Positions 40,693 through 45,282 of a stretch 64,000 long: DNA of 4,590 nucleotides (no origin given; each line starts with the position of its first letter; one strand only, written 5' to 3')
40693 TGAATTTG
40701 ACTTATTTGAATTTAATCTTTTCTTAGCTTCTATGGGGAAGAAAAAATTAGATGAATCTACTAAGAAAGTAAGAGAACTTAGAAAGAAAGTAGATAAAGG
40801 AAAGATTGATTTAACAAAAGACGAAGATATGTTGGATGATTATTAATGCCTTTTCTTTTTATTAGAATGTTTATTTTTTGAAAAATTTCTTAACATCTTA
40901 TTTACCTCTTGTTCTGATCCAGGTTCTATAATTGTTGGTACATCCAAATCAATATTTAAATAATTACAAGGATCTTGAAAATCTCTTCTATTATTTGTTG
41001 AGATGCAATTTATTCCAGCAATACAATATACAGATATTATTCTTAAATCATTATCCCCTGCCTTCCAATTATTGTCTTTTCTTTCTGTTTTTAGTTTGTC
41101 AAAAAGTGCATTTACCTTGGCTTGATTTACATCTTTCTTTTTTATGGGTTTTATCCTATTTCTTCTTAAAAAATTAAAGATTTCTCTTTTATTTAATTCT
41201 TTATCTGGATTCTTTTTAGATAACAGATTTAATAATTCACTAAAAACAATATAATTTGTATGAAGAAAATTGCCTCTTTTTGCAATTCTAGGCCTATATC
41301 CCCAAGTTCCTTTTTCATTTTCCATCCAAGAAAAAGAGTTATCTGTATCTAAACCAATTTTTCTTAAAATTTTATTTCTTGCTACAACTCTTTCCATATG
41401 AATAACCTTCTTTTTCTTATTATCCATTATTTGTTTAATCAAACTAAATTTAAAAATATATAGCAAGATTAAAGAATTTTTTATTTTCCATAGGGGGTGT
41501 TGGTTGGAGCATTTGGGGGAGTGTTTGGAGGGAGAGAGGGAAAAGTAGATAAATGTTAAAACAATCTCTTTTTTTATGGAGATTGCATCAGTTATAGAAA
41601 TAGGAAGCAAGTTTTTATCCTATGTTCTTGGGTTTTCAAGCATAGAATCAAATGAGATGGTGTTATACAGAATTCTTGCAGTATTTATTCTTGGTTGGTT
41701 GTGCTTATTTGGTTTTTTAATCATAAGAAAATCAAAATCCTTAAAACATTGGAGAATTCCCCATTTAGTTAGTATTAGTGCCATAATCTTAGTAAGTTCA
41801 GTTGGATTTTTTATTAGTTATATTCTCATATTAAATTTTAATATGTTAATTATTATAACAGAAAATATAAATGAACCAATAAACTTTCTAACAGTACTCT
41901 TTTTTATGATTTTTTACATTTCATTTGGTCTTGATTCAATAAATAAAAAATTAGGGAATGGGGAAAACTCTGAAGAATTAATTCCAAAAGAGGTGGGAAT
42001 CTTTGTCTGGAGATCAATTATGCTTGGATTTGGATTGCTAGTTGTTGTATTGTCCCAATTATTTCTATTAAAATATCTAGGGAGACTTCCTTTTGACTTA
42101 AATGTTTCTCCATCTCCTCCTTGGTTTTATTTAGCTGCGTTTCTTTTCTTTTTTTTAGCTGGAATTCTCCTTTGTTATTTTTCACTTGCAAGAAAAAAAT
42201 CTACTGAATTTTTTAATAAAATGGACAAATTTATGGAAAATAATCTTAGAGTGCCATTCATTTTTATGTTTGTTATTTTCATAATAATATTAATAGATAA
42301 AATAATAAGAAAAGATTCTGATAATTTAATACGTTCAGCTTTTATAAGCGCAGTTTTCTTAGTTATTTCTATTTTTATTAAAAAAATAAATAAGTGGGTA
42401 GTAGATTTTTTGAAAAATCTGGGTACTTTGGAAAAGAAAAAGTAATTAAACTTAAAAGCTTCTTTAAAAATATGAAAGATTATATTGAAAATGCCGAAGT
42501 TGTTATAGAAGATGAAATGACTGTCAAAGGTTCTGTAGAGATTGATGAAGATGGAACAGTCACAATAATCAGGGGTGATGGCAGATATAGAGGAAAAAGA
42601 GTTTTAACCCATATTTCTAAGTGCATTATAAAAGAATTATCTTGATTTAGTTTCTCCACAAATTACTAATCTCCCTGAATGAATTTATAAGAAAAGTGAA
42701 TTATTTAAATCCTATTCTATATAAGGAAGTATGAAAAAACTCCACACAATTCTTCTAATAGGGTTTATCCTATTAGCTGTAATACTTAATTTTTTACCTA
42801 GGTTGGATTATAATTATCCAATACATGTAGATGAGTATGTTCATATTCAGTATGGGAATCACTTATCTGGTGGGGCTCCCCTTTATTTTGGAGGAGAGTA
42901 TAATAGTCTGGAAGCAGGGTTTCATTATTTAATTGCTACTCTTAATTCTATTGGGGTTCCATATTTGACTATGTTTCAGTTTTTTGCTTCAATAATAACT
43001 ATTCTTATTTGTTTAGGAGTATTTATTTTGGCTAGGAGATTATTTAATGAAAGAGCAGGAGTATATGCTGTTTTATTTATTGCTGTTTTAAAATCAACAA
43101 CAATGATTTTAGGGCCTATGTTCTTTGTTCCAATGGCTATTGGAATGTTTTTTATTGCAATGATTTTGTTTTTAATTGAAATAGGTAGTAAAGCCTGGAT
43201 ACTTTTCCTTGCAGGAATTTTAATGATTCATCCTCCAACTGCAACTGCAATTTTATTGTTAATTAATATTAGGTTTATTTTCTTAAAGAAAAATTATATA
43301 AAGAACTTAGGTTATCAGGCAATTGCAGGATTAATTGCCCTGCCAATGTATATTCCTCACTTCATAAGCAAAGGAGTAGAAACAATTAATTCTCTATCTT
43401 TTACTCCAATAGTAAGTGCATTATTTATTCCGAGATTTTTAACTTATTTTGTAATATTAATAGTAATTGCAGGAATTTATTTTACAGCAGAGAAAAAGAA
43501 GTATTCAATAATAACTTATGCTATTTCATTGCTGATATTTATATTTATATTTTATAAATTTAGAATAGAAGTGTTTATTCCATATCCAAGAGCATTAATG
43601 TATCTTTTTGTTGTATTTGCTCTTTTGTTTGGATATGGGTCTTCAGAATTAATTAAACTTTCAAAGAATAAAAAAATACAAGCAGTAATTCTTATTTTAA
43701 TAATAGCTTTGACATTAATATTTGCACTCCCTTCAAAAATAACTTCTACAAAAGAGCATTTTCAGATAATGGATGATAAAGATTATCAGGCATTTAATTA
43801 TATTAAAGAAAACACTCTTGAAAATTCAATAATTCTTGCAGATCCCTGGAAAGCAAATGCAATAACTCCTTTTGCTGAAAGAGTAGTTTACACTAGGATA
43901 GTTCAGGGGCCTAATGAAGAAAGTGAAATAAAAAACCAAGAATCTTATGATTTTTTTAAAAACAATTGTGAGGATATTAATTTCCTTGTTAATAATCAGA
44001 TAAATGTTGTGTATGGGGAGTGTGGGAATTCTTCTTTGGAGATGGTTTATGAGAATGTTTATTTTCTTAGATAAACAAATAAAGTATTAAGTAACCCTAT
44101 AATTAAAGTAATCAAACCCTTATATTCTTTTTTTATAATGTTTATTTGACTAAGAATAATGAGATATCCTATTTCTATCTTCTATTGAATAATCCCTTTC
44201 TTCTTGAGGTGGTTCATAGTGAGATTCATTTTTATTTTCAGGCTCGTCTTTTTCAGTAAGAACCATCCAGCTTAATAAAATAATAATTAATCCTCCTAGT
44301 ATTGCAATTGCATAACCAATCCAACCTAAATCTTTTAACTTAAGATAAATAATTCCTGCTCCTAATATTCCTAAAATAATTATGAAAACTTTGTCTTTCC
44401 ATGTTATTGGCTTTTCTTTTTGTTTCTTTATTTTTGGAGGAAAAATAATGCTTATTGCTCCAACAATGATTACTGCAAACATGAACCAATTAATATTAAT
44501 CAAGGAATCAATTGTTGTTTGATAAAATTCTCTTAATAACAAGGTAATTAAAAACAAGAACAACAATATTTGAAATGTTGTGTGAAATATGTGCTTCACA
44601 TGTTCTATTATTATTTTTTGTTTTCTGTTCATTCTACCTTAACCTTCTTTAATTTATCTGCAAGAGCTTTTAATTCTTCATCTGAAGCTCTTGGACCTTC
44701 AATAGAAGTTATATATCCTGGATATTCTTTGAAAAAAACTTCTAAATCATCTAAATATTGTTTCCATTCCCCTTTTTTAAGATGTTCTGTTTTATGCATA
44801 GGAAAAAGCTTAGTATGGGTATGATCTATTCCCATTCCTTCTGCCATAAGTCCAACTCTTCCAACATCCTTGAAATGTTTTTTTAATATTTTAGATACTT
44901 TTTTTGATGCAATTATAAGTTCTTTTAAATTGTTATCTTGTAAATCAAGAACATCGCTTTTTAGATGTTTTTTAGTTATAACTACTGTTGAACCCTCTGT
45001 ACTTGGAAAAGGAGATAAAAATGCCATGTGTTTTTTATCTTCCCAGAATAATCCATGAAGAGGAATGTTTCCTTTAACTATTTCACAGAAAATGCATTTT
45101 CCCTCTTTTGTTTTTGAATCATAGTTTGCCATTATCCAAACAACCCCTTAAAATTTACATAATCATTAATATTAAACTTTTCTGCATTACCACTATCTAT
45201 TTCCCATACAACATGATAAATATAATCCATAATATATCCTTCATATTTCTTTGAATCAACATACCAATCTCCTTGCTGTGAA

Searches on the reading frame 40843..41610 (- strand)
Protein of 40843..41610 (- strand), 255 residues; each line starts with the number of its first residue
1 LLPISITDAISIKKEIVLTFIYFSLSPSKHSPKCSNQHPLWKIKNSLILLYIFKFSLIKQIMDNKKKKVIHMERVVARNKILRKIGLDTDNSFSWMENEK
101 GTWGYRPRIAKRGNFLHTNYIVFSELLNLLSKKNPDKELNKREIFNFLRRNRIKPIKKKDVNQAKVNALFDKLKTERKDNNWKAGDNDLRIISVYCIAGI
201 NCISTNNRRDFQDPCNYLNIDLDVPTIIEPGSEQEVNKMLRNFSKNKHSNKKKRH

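Call 16: search_protein_families(library=pfam, max_evalue=0.01, proteins=[window:40843-41610:-])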
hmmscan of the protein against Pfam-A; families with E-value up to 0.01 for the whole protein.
window:40843-41610:- (255 aa): 1 family
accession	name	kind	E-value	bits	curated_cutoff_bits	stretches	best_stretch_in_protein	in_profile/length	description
PF01850.27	PIN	-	0.00075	20.5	23.6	1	88-211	4-114/120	PIN domain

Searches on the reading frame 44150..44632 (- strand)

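Call 71: search_protein_families(library=pfam, max_evalue=0.001, proteins=[window:44150-44632:-])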
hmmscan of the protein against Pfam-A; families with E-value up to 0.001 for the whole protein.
window:44150-44632:- (160 aa): 1 family
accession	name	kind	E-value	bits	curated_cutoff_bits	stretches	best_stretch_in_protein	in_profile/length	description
PF01943.22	Polysacc_synt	-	0.00011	22.1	28.2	1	19-127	84-190/274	Polysaccharide biosynthesis protein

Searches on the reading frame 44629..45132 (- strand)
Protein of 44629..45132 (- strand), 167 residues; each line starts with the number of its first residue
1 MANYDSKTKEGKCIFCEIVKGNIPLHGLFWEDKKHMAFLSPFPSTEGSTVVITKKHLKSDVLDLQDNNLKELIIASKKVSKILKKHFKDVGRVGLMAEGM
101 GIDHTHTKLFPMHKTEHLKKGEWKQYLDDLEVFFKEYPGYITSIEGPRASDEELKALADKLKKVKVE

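Call 71: search_protein_families(library=pfam, max_evalue=0.001, proteins=[window:44629-45132:-])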
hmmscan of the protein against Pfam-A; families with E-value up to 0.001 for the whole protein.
window:44629-45132:- (167 aa): 2 families
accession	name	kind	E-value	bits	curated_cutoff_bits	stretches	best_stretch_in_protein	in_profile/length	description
PF01230.28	HIT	-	7.1e-06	27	21.5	1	28-89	8-68/98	HIT domain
PF11969.13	DcpS_C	-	0.00066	20.6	24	1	12-90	1-77/114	Scavenger mRNA decapping enzyme C-term binding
